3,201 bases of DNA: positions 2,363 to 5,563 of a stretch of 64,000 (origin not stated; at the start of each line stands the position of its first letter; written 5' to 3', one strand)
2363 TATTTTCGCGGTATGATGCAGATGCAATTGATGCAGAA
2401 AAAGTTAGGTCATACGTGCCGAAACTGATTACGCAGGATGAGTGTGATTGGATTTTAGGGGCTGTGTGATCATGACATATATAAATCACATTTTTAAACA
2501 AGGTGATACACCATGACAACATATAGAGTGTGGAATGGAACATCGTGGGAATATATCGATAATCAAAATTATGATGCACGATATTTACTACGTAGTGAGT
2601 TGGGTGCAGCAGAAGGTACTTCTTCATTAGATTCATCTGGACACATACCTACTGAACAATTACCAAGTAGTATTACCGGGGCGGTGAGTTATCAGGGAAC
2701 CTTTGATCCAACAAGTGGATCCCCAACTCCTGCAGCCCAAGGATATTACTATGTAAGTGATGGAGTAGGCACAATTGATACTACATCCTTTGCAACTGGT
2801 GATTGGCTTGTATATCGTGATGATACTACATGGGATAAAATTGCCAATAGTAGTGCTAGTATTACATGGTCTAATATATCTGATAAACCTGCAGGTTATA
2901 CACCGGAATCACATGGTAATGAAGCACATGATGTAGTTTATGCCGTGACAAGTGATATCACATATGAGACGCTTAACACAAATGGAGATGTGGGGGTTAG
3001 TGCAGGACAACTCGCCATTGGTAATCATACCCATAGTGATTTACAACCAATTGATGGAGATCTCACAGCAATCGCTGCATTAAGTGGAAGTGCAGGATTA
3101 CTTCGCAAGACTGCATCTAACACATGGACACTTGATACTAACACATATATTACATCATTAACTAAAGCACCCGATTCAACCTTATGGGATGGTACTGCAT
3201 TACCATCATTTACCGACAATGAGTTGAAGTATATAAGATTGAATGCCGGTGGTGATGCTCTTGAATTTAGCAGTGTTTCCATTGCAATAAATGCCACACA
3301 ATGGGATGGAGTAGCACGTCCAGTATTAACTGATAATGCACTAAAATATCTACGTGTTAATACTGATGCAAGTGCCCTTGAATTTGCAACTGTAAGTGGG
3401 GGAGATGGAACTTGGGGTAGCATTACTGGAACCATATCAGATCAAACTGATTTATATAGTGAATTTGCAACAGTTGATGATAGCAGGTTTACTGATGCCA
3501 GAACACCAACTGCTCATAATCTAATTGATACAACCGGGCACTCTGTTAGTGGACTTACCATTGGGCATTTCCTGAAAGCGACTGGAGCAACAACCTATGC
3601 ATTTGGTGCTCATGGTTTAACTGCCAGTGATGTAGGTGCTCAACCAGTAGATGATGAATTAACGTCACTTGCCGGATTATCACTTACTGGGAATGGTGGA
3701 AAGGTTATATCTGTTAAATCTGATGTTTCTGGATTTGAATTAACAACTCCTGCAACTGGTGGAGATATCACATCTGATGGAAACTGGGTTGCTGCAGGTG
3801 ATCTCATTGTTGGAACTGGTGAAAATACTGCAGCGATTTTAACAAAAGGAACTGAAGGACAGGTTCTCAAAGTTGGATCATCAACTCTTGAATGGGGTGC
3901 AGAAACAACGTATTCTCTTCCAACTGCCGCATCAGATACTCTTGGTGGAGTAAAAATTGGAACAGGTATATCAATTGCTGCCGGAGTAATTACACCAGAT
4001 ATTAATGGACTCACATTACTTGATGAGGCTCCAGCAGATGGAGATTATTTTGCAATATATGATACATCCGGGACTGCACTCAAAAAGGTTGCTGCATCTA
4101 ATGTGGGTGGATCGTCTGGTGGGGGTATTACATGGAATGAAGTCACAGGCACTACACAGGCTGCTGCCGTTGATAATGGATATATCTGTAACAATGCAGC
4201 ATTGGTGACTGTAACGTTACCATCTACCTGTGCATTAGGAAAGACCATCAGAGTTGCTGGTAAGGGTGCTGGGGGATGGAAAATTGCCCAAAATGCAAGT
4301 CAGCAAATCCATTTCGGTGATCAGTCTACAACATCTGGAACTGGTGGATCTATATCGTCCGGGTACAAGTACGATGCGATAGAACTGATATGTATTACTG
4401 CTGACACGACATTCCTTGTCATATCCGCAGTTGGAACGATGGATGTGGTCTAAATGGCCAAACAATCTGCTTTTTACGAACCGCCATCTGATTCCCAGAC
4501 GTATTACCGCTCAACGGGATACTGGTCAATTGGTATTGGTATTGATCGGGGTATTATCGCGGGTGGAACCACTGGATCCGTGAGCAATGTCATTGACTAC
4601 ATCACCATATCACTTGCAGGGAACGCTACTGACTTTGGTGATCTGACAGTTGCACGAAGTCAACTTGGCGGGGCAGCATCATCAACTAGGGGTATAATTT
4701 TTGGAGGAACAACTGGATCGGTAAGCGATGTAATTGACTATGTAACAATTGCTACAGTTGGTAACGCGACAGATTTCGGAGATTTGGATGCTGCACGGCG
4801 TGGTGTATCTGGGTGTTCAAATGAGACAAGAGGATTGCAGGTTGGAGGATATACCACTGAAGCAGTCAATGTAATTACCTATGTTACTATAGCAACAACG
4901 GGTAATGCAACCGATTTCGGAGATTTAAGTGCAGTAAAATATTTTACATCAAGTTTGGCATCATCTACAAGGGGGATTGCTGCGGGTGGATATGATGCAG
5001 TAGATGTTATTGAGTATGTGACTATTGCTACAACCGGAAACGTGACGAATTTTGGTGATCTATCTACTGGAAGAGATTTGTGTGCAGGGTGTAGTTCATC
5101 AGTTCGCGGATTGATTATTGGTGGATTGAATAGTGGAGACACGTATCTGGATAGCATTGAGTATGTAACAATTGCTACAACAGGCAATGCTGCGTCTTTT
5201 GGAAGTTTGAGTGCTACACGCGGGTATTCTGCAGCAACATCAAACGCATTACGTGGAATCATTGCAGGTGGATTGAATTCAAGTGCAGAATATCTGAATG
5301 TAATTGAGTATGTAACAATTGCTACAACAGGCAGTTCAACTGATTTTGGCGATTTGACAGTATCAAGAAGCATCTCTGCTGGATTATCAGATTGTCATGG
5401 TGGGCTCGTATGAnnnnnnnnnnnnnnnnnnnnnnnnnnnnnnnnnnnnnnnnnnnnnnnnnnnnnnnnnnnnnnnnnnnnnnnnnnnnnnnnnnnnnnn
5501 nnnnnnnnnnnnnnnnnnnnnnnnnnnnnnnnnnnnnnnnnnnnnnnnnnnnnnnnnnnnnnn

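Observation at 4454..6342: Two tandem paralogous six-repeat proteins (48-aa blades) that are also a 144-bp tandem DNA repeat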

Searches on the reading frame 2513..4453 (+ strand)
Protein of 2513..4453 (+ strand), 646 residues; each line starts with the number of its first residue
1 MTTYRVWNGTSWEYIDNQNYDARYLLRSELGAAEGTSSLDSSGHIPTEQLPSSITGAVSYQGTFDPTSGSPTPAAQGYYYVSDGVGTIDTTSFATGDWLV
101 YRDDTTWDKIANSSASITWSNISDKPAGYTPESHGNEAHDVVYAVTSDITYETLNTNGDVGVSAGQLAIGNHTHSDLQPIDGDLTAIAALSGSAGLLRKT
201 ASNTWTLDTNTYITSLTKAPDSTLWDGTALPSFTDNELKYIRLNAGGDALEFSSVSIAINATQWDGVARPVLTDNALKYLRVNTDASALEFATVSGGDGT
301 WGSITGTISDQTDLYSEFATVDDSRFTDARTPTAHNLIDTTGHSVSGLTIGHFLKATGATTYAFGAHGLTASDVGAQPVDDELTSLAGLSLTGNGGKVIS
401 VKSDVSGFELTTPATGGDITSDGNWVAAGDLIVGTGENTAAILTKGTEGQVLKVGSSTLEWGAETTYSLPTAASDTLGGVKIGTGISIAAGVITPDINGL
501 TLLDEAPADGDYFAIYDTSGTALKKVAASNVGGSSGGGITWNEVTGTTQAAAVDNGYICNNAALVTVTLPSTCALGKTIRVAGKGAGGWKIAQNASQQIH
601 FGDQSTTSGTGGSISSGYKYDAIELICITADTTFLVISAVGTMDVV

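Call 3: search_protein_families(library=pfam, proteins=[window:2513-4453:+], max_evalue=1)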
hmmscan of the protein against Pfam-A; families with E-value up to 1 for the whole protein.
window:2513-4453:+ (646 aa): 0 families

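Call 4: search_protein_families(library=phrogs, proteins=[window:2513-4453:+], max_evalue=0.01)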
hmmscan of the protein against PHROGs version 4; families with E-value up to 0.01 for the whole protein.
window:2513-4453:+ (646 aa): 2 families
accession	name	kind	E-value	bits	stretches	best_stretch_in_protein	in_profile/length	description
phrog_1446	-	tail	0.00012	22.7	1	19-67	69-115/251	minor tail protein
phrog_14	-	tail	0.0031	17.7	1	110-147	208-245/366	minor tail protein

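Call 45: search_protein_families(library=ncbifam, proteins=[window:2513-4450:+], max_evalue=0.01)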
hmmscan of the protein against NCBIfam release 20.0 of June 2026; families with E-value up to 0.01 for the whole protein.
window:2513-4450:+ (646 aa): 0 families

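Call 89: find_related_loci(query=window:2513-4450:+, collection=viral_contigs, flank=8000)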
Query window:2513-4450:+ (646 aa) in viral_contigs; peptide patterns used: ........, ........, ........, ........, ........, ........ (x = any residue, [..] = any of these).
10 stretches matched a pattern; 5 encode a relative of the query (tblastn E <= 1e-3); 5 distinct loci.
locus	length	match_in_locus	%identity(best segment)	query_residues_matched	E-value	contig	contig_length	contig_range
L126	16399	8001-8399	65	512-646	8e-46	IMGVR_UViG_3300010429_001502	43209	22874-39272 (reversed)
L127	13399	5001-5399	65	512-646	8e-46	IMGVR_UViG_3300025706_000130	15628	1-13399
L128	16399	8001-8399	65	512-646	8e-46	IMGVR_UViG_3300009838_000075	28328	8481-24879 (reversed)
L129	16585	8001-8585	49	465-646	4e-42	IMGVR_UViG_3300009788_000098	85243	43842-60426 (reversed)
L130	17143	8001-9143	51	466-646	1e-38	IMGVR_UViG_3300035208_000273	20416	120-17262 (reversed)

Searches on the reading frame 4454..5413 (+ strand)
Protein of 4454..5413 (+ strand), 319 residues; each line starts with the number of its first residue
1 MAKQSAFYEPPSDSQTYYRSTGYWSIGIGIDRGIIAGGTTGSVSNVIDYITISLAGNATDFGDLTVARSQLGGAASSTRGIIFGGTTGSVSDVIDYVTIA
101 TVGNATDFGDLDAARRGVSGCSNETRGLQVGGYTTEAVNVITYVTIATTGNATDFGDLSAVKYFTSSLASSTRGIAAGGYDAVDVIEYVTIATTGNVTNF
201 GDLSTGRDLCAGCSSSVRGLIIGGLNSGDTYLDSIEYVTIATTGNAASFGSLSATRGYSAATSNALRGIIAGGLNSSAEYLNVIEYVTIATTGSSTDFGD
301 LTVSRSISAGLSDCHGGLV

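Call 3: search_protein_families(library=pfam, proteins=[window:4454-5413:+], max_evalue=1)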
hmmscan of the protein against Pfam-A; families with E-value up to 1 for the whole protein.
window:4454-5413:+ (319 aa): 2 families
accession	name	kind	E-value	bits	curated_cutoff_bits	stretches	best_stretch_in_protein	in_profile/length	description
PF01937.24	ARMT1-like_dom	-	0.079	12.6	25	0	49-65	106-122/311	Damage-control phosphatase ARMT1-like domain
PF12573.13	OxoDH_E1alpha_N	-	0.73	10.1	25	0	293-305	15-27/41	2-oxoisovalerate dehydrogenase E1 alpha subunit N terminal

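Call 4: search_protein_families(library=phrogs, proteins=[window:4454-5413:+], max_evalue=0.01)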
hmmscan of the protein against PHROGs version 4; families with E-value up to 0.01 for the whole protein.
window:4454-5413:+ (319 aa): 3 families
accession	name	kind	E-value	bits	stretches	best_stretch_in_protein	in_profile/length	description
phrog_27227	-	unknown function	8.5e-09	35.5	1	34-210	145-319/617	-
phrog_26444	-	unknown function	1.4e-08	35.6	0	46-71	4-29/56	-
phrog_19111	-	unknown function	0.00068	19.5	0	157-286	167-295/443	-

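Call 8: search_dna_similar(query=window:4454-5410:+, collection=phages, mode=protein, max_rows=30)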
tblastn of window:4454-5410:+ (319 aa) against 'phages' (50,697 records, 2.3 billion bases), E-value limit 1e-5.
No match.

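Call 18: find_encoding_contigs(protein=window:4454-5413:+, flank=10000, max_places=4)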
Protein window:4454-5413:+ (319 aa): no gene with exactly this product is on record in the collection.

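Call 45: search_protein_families(library=ncbifam, proteins=[window:4454-5410:+], max_evalue=0.01)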
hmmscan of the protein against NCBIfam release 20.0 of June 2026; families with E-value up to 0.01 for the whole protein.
window:4454-5410:+ (319 aa): 1 family
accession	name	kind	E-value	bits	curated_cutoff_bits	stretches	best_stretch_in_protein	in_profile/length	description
NF011005.0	PRK14431.1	equivalog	0.0061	16.7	108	0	87-123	31-68/89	acylphosphatase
